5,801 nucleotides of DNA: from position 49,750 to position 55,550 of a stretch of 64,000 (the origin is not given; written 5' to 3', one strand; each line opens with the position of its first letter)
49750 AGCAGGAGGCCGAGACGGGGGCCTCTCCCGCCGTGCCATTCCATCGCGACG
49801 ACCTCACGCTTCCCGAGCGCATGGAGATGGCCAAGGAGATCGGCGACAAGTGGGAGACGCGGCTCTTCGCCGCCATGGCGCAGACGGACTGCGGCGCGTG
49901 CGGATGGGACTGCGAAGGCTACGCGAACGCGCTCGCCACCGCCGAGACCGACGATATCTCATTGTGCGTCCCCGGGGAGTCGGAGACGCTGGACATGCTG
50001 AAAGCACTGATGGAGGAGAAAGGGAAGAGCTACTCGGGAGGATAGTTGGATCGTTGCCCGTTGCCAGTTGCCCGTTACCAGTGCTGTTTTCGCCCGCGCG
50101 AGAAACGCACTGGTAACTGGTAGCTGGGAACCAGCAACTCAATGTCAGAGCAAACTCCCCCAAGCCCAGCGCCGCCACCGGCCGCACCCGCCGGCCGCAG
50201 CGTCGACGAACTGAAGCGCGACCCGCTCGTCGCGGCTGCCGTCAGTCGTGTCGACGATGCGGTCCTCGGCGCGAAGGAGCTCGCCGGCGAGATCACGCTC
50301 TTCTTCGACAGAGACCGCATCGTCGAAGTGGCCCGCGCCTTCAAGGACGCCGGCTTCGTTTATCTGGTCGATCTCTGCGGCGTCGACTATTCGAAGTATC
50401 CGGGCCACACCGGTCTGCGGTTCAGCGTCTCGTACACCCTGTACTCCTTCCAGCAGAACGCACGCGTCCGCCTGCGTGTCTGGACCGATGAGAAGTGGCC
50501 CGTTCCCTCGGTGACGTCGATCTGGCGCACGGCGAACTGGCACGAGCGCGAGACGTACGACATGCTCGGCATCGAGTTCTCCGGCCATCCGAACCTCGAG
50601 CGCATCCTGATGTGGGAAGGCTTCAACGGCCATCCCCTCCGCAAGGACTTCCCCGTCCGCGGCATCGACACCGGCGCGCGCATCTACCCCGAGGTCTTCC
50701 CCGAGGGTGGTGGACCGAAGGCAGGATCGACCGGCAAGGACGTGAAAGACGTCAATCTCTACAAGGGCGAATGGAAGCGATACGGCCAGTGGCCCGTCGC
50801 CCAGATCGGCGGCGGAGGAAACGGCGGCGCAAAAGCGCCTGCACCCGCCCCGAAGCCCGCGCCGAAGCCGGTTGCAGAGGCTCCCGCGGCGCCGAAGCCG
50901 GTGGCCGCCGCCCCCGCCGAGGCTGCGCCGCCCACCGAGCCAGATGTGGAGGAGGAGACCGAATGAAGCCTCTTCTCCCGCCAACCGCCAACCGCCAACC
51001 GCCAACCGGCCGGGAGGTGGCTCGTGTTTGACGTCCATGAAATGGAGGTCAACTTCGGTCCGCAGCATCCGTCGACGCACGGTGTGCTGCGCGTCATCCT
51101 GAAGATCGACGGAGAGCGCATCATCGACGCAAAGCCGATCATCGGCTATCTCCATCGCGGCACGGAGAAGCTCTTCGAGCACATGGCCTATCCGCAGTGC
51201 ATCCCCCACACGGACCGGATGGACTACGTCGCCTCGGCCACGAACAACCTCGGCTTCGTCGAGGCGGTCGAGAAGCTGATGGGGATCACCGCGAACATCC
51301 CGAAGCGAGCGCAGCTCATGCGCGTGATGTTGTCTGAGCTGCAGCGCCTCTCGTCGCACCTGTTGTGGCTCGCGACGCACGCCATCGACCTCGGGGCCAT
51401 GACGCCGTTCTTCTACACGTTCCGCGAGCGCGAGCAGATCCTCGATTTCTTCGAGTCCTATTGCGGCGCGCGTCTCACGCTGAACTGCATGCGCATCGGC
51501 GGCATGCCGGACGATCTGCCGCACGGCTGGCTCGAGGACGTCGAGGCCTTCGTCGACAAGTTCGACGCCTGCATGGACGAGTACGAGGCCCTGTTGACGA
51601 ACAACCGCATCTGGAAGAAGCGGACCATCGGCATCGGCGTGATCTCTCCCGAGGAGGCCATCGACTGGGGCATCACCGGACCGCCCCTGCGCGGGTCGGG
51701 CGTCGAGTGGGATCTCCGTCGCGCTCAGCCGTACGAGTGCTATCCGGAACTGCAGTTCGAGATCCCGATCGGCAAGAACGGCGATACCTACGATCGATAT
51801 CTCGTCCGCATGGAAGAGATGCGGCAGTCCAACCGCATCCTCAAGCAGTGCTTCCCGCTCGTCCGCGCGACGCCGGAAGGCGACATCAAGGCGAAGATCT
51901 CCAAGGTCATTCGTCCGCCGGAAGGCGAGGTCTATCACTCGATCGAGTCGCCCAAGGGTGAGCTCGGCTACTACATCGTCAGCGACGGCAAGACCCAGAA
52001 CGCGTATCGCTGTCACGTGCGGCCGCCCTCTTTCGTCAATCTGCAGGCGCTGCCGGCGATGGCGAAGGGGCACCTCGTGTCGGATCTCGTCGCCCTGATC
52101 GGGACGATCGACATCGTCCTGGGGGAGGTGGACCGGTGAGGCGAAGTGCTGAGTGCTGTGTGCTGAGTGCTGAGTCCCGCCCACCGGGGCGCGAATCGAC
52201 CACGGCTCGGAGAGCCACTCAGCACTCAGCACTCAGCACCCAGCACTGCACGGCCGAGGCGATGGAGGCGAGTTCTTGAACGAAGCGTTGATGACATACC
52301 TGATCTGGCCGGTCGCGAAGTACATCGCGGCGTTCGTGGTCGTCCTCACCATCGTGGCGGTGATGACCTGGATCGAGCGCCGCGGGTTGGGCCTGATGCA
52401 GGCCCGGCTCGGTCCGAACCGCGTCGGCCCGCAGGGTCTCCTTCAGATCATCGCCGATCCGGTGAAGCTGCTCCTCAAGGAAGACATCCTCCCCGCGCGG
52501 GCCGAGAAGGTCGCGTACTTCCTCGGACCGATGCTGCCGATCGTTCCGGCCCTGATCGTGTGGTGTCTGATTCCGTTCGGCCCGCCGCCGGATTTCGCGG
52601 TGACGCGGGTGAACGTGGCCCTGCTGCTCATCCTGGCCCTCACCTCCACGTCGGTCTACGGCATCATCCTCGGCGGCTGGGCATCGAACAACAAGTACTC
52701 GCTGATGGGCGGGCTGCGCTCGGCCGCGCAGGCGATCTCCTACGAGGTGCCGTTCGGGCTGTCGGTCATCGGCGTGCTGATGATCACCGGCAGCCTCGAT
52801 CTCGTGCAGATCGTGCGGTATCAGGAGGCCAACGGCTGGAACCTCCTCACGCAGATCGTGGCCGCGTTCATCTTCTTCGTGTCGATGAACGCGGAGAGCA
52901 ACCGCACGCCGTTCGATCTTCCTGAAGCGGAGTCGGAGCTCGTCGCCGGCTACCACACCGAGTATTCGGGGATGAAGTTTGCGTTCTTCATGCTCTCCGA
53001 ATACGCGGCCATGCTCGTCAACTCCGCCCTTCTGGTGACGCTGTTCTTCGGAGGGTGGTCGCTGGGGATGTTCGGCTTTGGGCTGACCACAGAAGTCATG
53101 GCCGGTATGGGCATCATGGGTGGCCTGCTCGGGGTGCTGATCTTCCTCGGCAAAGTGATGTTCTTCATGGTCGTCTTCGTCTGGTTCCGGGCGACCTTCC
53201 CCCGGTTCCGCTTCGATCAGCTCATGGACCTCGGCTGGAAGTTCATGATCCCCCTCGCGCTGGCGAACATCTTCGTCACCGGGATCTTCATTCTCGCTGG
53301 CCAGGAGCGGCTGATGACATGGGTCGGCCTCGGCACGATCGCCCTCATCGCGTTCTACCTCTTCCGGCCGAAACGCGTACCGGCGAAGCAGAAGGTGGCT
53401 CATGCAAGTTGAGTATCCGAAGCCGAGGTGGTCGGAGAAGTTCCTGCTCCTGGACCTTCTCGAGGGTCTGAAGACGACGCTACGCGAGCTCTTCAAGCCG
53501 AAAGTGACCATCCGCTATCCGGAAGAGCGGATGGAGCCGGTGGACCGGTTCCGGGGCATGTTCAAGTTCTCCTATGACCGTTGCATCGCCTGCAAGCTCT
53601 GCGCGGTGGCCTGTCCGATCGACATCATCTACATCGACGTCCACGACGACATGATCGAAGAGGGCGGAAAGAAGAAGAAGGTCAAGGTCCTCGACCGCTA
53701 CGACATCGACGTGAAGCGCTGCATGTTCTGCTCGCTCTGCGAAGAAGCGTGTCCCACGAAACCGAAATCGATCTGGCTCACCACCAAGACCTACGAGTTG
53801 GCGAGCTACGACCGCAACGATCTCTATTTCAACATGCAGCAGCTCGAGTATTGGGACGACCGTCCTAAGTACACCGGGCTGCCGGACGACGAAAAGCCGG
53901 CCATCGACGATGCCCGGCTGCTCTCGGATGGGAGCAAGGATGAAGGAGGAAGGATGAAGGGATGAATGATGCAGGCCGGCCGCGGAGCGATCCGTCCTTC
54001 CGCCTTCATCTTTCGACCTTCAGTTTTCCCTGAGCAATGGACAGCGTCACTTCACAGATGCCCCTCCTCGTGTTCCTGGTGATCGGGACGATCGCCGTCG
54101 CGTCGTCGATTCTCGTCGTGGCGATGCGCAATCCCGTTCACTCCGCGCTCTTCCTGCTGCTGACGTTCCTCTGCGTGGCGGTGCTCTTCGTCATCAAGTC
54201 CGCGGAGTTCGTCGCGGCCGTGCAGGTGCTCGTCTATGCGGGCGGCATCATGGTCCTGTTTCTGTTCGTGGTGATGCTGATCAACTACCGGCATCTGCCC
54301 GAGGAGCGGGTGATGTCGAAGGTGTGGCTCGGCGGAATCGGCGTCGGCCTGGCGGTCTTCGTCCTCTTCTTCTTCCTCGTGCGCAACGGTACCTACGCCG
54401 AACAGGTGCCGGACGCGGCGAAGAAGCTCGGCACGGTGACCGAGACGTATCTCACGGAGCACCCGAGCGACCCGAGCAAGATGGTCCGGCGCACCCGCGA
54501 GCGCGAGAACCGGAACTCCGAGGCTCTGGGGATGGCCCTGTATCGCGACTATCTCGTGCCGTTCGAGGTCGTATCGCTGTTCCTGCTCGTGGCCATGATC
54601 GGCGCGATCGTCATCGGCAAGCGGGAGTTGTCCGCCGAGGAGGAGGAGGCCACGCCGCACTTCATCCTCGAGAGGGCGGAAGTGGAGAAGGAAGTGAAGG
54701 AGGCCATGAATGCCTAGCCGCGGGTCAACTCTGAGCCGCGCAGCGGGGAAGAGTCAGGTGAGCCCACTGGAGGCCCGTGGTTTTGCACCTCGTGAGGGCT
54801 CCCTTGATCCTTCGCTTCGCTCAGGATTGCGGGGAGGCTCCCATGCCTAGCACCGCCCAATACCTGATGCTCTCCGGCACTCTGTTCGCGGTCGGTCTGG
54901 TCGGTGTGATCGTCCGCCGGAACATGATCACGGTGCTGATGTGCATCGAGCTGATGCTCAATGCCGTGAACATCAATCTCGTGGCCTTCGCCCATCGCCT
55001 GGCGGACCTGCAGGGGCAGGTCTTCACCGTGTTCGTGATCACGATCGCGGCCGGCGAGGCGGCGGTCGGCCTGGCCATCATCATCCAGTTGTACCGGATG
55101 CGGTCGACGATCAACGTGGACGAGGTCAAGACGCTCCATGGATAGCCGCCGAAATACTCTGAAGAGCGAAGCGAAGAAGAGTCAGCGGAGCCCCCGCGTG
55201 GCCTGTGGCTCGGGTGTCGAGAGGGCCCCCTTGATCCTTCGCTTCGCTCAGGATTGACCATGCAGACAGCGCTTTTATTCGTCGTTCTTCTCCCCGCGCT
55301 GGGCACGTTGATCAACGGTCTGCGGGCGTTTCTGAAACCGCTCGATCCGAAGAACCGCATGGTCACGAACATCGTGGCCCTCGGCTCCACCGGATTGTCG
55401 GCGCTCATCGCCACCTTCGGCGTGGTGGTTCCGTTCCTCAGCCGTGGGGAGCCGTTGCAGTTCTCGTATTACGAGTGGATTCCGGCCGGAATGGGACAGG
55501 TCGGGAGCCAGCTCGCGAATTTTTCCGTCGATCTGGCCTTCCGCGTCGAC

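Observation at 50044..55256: The nuo operon is punctuated by six hairpin elements from five different families at cistron junctions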

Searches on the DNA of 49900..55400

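Call 49: search_rna_families(source=window, start=49900, end=55400, threshold=evalue, max_evalue=1)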
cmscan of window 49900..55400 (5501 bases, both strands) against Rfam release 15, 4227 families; matches with E-value up to 1: 5.
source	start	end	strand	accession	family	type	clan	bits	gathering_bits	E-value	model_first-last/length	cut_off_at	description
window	52144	52248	-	RF03588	mir-2319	Gene; miRNA;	-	37.3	89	3.4e-05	1-71/71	no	mir-2319 microRNA precursor family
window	53936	54014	+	RF03778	mir-483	Gene; miRNA;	-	27.3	60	0.075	1-75/75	no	mir-483 microRNA precursor family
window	53940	54023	+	RF03964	mir-H1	Gene; miRNA;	-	26.7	97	0.34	1-85/85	no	mir-H1 microRNA precursor family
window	53878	53983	+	RF00312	snoZ206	Gene; snRNA; snoRNA; CD-box;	-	25.2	50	0.25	1-129/129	no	Small nucleolar RNA Z206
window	50831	50885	-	RF03200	mir-BART13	Gene; miRNA;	-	24.5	70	0.23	1-83/83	no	mir-BART13 microRNA precursor family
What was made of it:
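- On Any Rfam RNA family: Only sub-threshold miRNA-precursor-like matches to generic hairpins appear (call 49).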

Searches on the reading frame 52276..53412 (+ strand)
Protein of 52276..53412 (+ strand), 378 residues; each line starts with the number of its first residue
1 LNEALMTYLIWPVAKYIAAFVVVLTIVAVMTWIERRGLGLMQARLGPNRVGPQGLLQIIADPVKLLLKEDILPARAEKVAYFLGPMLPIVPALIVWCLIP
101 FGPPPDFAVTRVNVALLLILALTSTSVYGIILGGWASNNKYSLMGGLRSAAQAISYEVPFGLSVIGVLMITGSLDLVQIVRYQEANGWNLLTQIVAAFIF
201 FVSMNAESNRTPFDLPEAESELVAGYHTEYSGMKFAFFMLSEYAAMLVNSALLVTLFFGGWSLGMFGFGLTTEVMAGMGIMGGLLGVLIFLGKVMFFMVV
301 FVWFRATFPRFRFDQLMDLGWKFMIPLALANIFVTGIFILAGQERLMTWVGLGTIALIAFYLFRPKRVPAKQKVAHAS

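Call 8: search_protein_families(library=pfam, proteins=[window:52276-53412:+])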
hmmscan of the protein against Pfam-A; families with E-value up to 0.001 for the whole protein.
window:52276-53412:+ (378 aa): 1 family
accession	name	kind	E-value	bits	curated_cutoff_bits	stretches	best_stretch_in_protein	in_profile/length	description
PF00146.26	NADHdh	-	2.3e-121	405.2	27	1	15-335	2-297/298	NADH dehydrogenase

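Call 32: find_related_loci(query=window:52291-53412:+, collection=metagenome_contigs, flank=10000)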
Query window:52291-53412:+ (373 aa) in metagenome_contigs; peptide patterns used: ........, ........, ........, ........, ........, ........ (x = any residue, [..] = any of these).
106 stretches matched a pattern; 71 encode a relative of the query (tblastn E <= 1e-3); 71 distinct loci.
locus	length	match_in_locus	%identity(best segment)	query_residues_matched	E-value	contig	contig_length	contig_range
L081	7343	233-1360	79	1-373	0e+0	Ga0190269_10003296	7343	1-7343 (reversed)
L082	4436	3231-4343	79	1-373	0e+0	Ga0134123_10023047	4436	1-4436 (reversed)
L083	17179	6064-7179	80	1-373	0e+0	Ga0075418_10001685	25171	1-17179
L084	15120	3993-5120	78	1-373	0e+0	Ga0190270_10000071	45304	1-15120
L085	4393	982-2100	80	1-373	0e+0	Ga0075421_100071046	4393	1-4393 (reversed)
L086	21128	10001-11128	77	1-373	0e+0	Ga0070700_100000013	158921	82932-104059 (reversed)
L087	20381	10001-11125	78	1-372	0e+0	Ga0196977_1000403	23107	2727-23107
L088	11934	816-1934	76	1-373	0e+0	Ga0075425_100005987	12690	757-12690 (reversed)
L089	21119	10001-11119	79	1-373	0e+0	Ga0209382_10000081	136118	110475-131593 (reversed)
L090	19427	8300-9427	78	1-373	0e+0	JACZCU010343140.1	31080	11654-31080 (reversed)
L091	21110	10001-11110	76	1-373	0e+0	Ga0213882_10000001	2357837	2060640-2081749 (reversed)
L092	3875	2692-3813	75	2-373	0e+0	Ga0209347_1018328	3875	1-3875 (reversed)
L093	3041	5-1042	78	25-372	0e+0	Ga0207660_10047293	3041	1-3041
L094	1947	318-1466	69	1-373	0e+0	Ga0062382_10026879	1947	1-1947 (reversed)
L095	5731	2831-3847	75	1-339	3e-173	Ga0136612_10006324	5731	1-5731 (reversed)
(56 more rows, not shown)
